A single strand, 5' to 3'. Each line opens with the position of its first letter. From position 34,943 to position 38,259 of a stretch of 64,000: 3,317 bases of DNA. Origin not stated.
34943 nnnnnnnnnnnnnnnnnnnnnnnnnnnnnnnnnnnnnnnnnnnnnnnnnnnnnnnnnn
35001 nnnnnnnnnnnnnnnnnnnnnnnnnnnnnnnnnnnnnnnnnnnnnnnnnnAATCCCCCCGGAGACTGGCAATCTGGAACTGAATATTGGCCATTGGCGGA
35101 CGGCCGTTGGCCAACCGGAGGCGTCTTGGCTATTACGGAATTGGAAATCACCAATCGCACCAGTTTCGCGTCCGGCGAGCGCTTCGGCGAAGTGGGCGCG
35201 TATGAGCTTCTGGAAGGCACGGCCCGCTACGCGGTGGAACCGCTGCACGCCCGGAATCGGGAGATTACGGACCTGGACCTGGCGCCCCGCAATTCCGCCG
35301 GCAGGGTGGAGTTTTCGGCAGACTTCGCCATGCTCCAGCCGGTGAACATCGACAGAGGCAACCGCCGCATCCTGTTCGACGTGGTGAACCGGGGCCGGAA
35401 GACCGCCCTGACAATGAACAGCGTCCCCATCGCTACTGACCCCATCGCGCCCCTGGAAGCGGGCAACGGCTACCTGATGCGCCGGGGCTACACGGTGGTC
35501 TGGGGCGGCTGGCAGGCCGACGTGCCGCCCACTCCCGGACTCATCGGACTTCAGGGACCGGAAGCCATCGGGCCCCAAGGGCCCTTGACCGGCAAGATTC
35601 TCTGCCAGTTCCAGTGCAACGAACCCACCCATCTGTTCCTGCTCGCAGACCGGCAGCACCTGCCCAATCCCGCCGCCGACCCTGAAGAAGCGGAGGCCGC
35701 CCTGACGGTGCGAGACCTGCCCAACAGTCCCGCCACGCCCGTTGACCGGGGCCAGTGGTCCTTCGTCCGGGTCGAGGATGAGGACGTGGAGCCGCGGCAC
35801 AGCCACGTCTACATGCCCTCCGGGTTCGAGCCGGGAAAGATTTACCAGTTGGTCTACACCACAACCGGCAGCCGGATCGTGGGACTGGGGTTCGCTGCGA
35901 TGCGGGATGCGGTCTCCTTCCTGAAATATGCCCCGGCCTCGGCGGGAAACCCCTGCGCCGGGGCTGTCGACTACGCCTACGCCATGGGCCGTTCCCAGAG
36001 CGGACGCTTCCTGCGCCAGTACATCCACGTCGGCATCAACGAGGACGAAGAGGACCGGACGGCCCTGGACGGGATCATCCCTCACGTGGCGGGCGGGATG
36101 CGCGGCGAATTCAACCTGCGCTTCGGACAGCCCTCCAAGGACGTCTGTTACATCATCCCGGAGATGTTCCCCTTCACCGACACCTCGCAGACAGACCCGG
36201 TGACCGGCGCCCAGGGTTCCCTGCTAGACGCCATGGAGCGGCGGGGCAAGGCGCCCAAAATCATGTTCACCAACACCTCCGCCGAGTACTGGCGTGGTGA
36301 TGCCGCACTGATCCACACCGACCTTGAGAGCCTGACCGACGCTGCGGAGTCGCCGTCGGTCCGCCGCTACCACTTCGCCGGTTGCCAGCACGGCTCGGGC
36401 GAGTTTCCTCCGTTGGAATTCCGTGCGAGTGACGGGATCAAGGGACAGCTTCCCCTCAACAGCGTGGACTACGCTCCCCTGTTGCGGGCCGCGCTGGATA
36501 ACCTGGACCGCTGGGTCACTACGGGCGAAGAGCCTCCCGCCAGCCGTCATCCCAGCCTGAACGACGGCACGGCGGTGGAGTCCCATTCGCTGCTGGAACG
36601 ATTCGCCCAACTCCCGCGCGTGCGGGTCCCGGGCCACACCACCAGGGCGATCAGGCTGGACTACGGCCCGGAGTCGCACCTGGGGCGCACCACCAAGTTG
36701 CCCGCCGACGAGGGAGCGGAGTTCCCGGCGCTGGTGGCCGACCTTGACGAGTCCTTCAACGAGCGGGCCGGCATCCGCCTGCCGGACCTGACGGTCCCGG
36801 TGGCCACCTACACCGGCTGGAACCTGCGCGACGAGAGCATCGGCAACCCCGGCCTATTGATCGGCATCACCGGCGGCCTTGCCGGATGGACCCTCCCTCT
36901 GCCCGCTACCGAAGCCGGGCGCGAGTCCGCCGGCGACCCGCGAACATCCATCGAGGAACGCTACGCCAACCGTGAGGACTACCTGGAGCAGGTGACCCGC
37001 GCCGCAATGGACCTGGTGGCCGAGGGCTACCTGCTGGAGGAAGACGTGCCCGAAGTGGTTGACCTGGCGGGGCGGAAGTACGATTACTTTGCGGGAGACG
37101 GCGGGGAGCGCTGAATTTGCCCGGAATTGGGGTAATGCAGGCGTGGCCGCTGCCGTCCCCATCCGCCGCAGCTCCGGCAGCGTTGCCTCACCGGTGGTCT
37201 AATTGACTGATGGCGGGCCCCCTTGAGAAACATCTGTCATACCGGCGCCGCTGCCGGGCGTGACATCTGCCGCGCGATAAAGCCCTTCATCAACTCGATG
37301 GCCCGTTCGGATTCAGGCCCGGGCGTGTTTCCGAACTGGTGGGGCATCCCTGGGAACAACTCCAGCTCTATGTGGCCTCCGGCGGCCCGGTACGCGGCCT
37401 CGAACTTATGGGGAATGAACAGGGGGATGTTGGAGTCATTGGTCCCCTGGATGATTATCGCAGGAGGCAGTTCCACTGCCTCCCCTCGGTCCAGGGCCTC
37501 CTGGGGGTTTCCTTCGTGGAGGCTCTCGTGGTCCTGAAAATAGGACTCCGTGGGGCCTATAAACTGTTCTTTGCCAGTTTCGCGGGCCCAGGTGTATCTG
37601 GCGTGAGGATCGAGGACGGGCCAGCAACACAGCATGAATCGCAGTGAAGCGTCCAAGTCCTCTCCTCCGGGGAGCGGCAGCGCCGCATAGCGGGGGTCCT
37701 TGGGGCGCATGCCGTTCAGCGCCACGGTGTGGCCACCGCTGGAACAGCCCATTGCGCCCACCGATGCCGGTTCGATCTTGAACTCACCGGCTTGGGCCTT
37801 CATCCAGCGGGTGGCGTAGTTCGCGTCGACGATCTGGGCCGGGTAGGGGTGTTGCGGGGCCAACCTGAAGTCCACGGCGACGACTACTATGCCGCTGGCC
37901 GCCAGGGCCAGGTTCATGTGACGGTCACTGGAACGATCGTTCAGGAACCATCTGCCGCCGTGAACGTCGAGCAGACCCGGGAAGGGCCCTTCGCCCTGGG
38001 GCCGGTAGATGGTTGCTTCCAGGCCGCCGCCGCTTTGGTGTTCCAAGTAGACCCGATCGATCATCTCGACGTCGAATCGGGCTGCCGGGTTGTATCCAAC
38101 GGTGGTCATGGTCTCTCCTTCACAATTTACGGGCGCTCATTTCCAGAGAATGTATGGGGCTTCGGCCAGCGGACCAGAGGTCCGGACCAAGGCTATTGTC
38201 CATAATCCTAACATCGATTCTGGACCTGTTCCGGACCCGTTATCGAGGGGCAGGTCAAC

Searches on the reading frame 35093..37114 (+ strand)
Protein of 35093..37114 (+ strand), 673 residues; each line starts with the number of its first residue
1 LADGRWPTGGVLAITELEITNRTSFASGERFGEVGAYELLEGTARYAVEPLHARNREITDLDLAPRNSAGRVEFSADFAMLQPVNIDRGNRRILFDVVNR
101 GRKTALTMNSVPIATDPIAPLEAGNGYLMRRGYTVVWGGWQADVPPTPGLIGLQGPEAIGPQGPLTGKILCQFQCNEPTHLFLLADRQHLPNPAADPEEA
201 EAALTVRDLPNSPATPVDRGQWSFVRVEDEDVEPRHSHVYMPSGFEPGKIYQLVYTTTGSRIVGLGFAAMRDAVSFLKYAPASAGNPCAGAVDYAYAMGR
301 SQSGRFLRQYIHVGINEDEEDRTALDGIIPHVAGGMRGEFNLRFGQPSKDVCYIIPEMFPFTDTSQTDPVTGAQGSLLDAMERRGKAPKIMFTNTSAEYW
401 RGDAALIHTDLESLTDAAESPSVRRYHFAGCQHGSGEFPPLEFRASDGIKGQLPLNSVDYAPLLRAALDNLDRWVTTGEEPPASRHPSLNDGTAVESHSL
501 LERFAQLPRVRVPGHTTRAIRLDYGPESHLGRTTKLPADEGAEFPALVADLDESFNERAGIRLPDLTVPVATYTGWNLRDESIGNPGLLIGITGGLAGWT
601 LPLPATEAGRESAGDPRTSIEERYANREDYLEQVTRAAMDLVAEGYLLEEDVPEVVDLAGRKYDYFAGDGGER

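Call 26: search_protein_families(library=pfam, proteins=[window:35093-37114:+], max_evalue=0.001)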
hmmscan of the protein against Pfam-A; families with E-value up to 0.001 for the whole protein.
window:35093-37114:+ (673 aa): 1 family
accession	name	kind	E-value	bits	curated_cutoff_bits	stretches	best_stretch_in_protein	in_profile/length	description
PF20091.5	Abhydrolase_10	-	7.4e-44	150.8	23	1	245-656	129-428/429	Alpha/beta hydrolase domain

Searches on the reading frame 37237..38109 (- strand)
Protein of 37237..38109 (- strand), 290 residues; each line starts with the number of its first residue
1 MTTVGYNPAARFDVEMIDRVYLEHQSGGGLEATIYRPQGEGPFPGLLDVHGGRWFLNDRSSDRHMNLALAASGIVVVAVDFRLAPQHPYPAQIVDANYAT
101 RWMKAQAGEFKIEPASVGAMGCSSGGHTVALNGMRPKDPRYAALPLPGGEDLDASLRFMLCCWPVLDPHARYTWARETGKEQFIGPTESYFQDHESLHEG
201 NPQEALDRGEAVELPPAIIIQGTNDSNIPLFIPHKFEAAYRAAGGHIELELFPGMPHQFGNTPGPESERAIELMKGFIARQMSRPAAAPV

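Call 26: search_protein_families(library=pfam, proteins=[window:37237-38109:-], max_evalue=0.001)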
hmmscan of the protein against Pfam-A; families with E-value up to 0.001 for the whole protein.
window:37237-38109:- (290 aa): 5 families
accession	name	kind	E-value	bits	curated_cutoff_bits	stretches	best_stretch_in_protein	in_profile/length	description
PF20434.5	BD-FAE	-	6.3e-25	88.4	26.8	1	34-137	3-111/215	BD-FAE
PF07859.19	Abhydrolase_3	-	9.5e-24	84.8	25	1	47-259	2-208/210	alpha/beta hydrolase fold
PF00326.27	Peptidase_S9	-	6e-06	26.3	22.6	0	193-281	125-209/213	Prolyl oligopeptidase family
PF02129.25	Peptidase_S15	-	7.4e-05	23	23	1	29-152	4-132/262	X-Pro dipeptidyl-peptidase (S15 family)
PF00135.34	COesterase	-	8.4e-05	22.1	27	1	30-136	86-204/515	Carboxylesterase family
